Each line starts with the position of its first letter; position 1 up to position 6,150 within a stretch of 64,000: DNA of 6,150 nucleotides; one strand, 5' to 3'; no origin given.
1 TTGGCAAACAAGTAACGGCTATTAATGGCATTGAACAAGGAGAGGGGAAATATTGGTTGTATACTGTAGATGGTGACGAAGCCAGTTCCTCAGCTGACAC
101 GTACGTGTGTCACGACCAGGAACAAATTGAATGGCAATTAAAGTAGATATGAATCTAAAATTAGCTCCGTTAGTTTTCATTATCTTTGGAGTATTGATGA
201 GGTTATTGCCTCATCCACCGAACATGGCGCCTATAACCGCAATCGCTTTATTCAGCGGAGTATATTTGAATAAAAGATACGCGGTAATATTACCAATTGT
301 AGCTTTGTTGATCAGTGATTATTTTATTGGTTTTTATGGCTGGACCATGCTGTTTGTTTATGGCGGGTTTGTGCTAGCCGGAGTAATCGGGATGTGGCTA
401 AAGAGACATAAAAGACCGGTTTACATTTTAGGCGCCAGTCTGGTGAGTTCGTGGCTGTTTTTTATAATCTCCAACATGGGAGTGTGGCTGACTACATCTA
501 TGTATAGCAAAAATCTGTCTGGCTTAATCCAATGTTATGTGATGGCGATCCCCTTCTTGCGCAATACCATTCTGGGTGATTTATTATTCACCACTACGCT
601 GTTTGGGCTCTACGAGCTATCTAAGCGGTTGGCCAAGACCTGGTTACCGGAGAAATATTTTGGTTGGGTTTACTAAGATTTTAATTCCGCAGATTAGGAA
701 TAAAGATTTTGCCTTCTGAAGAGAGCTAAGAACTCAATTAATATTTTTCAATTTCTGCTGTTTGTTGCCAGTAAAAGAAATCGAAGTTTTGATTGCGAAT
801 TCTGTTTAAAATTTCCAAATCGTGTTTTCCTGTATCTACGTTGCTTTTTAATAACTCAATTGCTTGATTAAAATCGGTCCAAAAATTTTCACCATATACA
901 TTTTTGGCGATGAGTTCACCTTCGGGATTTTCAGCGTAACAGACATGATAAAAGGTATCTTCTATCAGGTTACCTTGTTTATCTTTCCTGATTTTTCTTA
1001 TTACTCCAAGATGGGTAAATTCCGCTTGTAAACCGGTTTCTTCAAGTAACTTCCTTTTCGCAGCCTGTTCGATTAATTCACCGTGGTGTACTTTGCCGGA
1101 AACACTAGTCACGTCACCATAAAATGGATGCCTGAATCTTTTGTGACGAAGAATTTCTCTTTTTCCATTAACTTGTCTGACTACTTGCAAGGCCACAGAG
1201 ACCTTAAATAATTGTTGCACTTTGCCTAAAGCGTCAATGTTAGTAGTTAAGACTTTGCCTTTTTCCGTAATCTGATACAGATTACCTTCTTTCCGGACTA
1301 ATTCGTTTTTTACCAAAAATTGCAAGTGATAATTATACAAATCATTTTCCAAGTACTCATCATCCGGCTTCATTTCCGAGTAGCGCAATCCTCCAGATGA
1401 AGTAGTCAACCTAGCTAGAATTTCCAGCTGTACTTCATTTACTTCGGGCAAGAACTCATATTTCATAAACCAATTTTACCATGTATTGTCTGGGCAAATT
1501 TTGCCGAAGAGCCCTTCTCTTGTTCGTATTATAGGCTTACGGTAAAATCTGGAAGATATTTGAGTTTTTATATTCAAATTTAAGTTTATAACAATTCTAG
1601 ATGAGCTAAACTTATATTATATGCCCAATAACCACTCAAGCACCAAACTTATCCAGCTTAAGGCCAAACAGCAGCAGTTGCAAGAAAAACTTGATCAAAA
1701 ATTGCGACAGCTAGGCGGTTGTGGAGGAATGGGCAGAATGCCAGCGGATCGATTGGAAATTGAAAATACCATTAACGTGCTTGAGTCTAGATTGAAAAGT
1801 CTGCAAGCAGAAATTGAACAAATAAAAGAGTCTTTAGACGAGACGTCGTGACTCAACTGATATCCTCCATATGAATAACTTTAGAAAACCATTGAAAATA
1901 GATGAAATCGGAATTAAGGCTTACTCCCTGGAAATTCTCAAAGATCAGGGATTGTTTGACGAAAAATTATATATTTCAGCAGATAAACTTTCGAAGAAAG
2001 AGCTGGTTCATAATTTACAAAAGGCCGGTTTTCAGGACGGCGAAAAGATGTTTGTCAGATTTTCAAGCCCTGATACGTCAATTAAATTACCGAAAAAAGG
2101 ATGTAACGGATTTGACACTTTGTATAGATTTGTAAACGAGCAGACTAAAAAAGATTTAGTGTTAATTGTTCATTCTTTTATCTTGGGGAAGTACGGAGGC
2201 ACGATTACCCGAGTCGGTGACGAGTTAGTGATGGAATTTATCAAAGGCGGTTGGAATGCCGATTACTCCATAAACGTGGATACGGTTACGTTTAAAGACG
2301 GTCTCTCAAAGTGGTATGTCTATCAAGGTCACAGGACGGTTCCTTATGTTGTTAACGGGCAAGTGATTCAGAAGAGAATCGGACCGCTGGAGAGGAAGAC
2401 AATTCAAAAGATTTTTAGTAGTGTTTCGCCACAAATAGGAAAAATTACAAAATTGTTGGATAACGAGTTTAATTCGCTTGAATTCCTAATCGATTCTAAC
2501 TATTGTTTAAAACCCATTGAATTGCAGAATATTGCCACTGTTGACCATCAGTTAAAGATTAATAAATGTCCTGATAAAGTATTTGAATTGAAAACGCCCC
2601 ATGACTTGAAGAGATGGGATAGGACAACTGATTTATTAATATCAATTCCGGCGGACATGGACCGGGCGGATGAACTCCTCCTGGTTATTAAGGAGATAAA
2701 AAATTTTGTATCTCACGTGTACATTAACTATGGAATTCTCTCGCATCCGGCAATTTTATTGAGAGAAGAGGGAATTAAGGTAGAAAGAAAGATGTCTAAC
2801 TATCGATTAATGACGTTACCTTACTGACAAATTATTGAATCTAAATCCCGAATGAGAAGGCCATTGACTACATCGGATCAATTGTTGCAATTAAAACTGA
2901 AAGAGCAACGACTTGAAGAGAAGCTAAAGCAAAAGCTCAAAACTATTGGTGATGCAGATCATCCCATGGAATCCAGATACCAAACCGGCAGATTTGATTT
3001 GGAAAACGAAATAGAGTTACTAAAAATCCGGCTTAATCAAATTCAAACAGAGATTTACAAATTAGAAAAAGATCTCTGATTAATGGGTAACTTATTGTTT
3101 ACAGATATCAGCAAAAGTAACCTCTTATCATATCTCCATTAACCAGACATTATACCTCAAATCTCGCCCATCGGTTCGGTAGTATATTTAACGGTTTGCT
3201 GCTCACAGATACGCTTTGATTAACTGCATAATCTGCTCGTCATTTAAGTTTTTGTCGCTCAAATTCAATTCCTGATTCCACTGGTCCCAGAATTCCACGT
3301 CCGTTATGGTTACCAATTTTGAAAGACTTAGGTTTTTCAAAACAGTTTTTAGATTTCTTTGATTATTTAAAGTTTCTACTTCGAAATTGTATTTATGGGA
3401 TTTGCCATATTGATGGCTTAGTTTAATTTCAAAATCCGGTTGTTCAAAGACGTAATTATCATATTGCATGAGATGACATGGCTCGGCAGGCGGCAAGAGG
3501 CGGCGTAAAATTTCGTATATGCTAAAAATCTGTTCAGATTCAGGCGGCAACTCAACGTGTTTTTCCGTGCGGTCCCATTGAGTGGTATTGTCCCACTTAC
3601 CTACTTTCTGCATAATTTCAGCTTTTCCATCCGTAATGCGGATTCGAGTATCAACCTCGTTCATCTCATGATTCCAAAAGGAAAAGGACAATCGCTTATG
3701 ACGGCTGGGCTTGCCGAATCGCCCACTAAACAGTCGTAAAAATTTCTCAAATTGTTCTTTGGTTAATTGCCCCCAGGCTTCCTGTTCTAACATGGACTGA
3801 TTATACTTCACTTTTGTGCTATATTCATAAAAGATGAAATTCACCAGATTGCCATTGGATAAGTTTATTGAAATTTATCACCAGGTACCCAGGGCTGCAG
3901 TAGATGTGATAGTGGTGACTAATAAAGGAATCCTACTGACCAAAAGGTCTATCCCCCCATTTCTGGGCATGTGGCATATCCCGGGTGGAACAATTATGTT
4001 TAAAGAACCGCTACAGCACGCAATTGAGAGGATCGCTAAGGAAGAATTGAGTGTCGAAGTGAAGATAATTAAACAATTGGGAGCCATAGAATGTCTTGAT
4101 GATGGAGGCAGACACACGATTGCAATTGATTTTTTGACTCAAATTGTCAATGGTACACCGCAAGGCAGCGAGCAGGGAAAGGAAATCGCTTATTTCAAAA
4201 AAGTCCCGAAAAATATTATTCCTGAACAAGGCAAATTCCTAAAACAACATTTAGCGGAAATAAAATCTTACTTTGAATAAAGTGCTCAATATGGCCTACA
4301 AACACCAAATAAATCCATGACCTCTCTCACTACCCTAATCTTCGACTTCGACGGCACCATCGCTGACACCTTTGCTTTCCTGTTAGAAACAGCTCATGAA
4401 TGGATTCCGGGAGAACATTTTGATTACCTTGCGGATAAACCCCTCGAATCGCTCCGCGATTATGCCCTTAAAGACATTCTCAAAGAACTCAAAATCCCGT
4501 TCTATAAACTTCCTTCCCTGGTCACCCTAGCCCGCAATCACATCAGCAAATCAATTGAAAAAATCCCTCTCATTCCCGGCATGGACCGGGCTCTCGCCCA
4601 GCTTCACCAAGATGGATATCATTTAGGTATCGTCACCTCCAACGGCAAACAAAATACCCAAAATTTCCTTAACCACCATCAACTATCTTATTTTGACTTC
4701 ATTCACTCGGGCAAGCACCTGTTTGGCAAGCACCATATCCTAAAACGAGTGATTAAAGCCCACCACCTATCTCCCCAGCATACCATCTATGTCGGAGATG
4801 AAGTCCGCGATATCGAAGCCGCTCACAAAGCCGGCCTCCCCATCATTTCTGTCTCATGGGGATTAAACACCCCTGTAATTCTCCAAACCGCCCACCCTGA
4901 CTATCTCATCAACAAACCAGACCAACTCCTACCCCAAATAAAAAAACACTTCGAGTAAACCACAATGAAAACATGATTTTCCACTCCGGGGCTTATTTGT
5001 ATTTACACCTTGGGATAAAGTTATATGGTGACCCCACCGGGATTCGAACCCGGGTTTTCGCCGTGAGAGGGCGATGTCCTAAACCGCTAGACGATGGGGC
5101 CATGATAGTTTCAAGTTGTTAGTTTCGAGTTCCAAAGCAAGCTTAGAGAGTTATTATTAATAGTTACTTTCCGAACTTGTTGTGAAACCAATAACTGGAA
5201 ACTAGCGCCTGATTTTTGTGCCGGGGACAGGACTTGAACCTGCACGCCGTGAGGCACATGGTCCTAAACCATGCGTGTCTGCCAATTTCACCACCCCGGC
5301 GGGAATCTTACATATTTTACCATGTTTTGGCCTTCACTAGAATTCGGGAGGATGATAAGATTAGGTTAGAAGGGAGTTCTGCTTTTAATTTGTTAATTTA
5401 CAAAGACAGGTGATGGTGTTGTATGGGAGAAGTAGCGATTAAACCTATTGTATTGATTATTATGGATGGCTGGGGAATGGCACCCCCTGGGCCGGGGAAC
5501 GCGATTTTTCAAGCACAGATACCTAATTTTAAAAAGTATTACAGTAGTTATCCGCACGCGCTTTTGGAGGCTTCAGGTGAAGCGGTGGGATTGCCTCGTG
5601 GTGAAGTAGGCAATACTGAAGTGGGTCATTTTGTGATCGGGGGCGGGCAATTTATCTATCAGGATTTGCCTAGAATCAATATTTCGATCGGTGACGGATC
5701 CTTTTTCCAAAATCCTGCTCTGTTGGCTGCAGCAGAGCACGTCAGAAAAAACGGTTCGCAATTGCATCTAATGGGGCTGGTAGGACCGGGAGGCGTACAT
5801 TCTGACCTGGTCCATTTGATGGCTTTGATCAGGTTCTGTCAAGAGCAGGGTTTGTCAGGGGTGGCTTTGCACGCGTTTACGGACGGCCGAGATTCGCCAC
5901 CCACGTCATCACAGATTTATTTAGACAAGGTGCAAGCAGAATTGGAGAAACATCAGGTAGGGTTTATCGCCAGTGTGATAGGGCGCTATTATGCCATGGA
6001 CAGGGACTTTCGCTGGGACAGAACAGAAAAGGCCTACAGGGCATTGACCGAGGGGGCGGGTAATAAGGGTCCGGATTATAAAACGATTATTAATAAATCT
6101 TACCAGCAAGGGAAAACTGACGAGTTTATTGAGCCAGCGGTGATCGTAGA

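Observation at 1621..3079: Two paralogous 75-aa coiled-coil proteins bracket a PPDK_N/ATP-grasp-like protein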

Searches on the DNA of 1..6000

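Call 81: search_rna_families(source=window, start=1, end=6000, threshold=evalue, max_evalue=0.1)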
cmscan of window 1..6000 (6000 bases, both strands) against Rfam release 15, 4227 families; matches with E-value up to 0.1: 3.
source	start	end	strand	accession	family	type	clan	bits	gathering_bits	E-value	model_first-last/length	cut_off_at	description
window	5029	5101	-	RF00005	tRNA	Gene; tRNA;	CL00001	63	29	2.5e-12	1-71/71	no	tRNA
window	5219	5300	-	RF00005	tRNA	Gene; tRNA;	CL00001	54.8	29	4.4e-10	1-71/71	no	tRNA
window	5030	5101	-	RF01684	mascRNA-menRNA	Gene;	-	24.9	42.5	0.1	1-56/56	no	MALAT1-associated small cytoplasmic RNA/MEN beta RNA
